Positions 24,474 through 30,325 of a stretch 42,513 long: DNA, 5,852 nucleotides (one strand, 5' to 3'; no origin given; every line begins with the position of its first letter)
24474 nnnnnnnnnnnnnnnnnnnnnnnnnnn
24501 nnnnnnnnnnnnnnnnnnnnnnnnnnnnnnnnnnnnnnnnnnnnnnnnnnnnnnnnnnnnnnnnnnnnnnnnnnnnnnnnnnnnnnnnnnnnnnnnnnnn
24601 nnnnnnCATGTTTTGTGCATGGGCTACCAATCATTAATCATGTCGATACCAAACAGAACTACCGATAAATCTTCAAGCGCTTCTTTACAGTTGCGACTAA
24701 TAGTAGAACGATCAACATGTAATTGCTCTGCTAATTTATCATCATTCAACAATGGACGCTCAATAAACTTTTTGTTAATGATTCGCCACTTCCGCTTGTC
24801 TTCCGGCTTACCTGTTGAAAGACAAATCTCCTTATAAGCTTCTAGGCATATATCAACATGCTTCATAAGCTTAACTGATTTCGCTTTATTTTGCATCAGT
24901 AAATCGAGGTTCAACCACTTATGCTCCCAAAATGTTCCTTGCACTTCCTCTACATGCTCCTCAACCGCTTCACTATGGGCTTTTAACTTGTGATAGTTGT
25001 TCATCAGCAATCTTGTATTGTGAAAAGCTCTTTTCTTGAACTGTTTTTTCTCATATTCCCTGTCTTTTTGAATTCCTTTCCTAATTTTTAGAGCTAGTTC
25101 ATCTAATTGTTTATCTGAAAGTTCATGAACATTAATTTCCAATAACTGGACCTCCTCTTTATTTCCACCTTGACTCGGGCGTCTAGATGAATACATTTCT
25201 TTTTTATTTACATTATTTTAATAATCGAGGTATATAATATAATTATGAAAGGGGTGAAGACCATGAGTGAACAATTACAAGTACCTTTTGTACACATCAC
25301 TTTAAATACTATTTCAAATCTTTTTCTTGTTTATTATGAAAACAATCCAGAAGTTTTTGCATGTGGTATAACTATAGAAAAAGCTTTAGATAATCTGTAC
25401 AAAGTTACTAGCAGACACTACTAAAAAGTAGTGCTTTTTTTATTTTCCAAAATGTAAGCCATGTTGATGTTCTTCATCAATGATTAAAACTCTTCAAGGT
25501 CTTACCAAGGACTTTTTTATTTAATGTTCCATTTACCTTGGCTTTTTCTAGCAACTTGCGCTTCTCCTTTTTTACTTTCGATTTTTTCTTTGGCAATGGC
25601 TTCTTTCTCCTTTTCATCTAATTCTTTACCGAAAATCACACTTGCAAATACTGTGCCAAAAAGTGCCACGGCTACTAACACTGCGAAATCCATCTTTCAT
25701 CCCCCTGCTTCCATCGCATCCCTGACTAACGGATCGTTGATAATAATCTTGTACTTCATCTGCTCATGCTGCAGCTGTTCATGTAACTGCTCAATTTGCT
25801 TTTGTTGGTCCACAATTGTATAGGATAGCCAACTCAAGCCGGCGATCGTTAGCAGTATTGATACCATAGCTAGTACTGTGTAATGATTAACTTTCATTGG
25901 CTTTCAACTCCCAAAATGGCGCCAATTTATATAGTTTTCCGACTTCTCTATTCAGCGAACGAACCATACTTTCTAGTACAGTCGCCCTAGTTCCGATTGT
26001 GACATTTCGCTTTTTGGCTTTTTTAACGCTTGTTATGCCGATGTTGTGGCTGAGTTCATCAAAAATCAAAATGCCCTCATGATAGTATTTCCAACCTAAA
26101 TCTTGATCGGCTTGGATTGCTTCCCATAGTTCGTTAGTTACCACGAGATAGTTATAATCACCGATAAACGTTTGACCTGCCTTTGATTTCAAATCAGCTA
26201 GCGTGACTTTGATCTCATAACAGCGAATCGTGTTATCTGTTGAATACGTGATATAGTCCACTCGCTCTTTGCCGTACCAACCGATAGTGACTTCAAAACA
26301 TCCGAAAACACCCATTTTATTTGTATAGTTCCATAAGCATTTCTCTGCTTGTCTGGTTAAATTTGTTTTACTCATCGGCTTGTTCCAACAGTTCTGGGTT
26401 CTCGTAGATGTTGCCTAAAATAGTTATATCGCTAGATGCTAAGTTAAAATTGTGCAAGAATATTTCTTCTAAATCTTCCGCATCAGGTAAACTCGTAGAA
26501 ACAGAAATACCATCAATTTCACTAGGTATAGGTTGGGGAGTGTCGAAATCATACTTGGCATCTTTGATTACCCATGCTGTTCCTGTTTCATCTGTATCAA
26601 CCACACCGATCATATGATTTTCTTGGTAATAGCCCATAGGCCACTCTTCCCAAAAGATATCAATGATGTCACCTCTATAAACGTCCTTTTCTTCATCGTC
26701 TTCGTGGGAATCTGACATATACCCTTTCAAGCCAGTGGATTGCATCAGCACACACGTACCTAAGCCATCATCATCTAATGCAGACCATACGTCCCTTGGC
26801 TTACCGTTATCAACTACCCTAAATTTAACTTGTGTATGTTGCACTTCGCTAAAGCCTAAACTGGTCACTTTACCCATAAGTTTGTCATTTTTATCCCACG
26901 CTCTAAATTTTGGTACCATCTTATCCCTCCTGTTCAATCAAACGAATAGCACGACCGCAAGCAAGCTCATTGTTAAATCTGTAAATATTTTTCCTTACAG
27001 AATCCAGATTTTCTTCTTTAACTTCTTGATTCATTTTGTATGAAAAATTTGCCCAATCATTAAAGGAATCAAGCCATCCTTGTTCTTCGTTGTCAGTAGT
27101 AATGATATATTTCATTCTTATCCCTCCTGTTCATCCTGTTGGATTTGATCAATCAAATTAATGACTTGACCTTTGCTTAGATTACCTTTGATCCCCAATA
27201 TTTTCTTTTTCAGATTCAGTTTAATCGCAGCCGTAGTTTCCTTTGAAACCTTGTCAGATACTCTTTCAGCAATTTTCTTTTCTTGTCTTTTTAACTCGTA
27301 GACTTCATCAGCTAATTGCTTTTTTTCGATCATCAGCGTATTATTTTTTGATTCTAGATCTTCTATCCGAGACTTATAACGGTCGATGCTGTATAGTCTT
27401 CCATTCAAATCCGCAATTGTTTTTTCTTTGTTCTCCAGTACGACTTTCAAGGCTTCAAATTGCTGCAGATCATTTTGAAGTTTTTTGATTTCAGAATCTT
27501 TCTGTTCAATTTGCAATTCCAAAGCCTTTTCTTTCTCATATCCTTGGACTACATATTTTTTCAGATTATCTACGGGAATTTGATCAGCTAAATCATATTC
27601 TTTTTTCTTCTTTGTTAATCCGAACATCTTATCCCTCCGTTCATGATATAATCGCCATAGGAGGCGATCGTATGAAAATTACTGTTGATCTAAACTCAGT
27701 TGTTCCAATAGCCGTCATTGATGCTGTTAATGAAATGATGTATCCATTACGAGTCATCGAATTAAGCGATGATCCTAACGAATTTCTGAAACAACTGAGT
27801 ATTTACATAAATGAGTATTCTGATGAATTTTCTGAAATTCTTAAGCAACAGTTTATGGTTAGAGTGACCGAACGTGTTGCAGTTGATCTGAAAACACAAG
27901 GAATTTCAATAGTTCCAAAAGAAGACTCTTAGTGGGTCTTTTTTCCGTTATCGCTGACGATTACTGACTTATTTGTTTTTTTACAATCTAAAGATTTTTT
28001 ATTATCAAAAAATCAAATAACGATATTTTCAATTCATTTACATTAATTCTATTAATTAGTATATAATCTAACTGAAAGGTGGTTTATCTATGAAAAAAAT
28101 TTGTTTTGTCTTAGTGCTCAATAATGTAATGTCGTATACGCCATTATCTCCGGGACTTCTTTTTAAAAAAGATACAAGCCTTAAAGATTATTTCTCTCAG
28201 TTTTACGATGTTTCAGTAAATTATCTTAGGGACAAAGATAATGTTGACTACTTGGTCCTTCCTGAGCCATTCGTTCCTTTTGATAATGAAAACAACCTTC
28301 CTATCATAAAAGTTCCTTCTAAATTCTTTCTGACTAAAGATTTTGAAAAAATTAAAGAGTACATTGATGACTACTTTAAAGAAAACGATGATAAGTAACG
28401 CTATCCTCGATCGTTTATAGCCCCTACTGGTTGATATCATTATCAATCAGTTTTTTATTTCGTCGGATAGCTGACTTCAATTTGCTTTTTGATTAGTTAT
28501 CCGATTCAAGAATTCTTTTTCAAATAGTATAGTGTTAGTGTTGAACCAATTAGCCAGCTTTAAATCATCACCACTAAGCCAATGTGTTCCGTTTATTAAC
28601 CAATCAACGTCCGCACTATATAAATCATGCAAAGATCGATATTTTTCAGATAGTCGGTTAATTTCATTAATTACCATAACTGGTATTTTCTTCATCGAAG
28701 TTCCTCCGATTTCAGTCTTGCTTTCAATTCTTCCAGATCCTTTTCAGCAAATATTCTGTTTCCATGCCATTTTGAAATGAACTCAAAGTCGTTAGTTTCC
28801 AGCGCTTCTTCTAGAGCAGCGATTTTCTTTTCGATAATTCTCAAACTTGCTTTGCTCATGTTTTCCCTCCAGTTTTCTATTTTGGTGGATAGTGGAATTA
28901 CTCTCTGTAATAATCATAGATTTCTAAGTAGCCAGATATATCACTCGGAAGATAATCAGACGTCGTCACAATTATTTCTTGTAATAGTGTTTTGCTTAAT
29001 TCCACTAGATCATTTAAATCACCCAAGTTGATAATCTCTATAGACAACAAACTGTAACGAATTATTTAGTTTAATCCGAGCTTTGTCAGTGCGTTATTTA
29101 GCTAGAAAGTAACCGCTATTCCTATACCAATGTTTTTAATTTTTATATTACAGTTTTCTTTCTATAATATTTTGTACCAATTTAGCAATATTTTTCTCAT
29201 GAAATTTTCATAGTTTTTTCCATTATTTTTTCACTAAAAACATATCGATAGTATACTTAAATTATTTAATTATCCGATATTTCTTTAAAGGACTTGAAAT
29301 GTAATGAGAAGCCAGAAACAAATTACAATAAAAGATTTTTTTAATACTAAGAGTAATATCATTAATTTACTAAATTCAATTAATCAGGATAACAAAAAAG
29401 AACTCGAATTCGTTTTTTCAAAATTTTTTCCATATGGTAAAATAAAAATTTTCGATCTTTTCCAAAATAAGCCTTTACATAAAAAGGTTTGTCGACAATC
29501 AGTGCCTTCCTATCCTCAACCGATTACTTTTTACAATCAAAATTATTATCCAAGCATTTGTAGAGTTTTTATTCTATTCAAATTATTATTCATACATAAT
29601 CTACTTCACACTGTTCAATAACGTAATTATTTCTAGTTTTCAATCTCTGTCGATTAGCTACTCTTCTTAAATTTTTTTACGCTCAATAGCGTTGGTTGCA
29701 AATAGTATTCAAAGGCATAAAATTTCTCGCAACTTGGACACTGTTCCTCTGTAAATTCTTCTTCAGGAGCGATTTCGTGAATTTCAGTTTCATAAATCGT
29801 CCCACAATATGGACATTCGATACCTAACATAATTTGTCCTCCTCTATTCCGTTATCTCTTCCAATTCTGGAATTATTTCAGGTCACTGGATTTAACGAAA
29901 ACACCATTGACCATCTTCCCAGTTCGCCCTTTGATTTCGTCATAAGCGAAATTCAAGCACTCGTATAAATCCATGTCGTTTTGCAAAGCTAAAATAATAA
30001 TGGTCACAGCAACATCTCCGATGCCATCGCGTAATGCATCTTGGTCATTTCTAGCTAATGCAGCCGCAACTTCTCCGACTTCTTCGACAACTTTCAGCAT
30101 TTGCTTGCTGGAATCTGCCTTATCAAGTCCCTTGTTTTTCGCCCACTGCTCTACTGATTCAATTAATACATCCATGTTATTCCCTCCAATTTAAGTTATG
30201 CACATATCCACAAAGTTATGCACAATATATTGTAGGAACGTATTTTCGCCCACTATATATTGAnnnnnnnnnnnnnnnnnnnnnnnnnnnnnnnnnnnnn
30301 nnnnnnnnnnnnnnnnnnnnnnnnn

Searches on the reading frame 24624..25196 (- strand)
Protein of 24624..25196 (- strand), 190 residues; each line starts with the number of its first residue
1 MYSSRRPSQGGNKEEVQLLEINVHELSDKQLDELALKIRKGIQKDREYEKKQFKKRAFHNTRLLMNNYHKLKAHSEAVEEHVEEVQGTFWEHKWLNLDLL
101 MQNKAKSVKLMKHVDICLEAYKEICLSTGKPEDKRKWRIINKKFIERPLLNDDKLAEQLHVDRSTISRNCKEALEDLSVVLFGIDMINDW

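Call 51: search_protein_families(library=phrogs, proteins=[window:24624-25196:-], max_evalue=0.00001)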
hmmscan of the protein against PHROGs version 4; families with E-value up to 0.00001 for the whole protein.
window:24624-25196:- (190 aa): 1 family
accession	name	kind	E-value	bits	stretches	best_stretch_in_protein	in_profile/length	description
phrog_1558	-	unknown function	2.4e-46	158.8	1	25-189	4-176/178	-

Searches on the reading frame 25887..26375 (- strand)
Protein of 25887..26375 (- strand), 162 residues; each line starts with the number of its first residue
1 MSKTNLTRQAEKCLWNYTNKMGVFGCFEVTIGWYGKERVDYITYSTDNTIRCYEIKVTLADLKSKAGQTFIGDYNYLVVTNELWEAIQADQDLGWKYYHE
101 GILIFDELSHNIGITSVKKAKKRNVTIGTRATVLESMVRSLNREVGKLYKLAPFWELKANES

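Call 51: search_protein_families(library=phrogs, proteins=[window:25887-26375:-], max_evalue=0.00001)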
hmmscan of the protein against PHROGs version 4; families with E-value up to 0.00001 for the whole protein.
window:25887-26375:- (162 aa): 1 family
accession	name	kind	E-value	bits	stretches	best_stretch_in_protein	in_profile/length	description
phrog_2776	-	unknown function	2.1e-49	168.7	1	1-160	5-161/181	-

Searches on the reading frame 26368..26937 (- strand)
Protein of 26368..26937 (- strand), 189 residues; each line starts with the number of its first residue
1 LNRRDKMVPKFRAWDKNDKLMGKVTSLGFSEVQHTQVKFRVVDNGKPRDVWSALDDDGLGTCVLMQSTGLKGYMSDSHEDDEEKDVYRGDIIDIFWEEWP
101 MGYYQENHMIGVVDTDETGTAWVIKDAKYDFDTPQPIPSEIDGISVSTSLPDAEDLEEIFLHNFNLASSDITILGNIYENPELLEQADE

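Call 51: search_protein_families(library=phrogs, proteins=[window:26368-26937:-], max_evalue=0.00001)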
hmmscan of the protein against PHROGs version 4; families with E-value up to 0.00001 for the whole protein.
window:26368-26937:- (189 aa): 3 families
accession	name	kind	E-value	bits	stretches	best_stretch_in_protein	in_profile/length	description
phrog_8684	-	unknown function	3.3e-25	90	1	48-187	50-163/164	-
phrog_98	-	unknown function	8.7e-22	78.6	1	1-187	20-153/208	-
phrog_9246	-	unknown function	2.5e-06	28.7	1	7-71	1-60/82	-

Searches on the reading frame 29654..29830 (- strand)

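Call 68: search_protein_families(library=padloc, proteins=[window:29654-29830:-], max_evalue=0.01)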
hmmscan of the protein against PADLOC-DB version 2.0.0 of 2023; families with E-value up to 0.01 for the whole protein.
window:29654-29830:- (58 aa): 1 family
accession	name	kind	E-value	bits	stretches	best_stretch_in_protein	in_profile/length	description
PDLC04447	PDC-M14A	-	0.0018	16.7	1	4-35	20-50/152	-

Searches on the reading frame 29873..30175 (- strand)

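Call 4: search_protein_families(library=pfam, proteins=[window:29873-30175:-], max_evalue=0.01)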
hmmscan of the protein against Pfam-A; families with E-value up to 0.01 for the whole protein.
window:29873-30175:- (100 aa): 2 families
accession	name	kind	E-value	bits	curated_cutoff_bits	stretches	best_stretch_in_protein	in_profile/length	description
PF03819.22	MazG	-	1.4e-06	28.9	22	1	26-74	7-59/74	MazG nucleotide pyrophosphohydrolase domain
PF01503.22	PRA-PH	-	0.0022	18.8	21.3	1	24-74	29-79/86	Phosphoribosyl-ATP pyrophosphohydrolase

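Call 5: search_protein_families(library=phrogs, proteins=[window:29873-30175:-], max_evalue=0.001)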
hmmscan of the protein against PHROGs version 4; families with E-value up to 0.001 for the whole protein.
window:29873-30175:- (100 aa): 9 families
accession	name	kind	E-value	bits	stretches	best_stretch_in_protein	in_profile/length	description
phrog_1992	-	other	5.3e-39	135.6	2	1-70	92-162/293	MazG-like pyrophosphatase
phrog_715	-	other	5.9e-38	130.9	1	1-100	6-120/123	MazG-like pyrophosphatase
phrog_14652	-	DNA, RNA and nucleotide metabolism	6.3e-36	125.1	1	2-99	162-259/261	DNA binding protein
phrog_1994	-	DNA, RNA and nucleotide metabolism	9.5e-33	114.5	1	4-99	70-170/170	DNA binding protein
phrog_28554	-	other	1.2e-31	111.2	1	1-99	135-234/236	MazG-like pyrophosphatase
phrog_7855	-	other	4.2e-19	70.3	2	4-62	108-167/291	mazG nucleotide pyrophosphohydrolase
phrog_31057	-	unknown function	3.6e-14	53.7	1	1-65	132-196/309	-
phrog_671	-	other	0.00016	21.4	1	4-73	538-616/678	nucleotide pyrophosphohydrolase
phrog_14932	-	DNA, RNA and nucleotide metabolism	0.00024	21.7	0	79-99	14-34/35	DNA binding protein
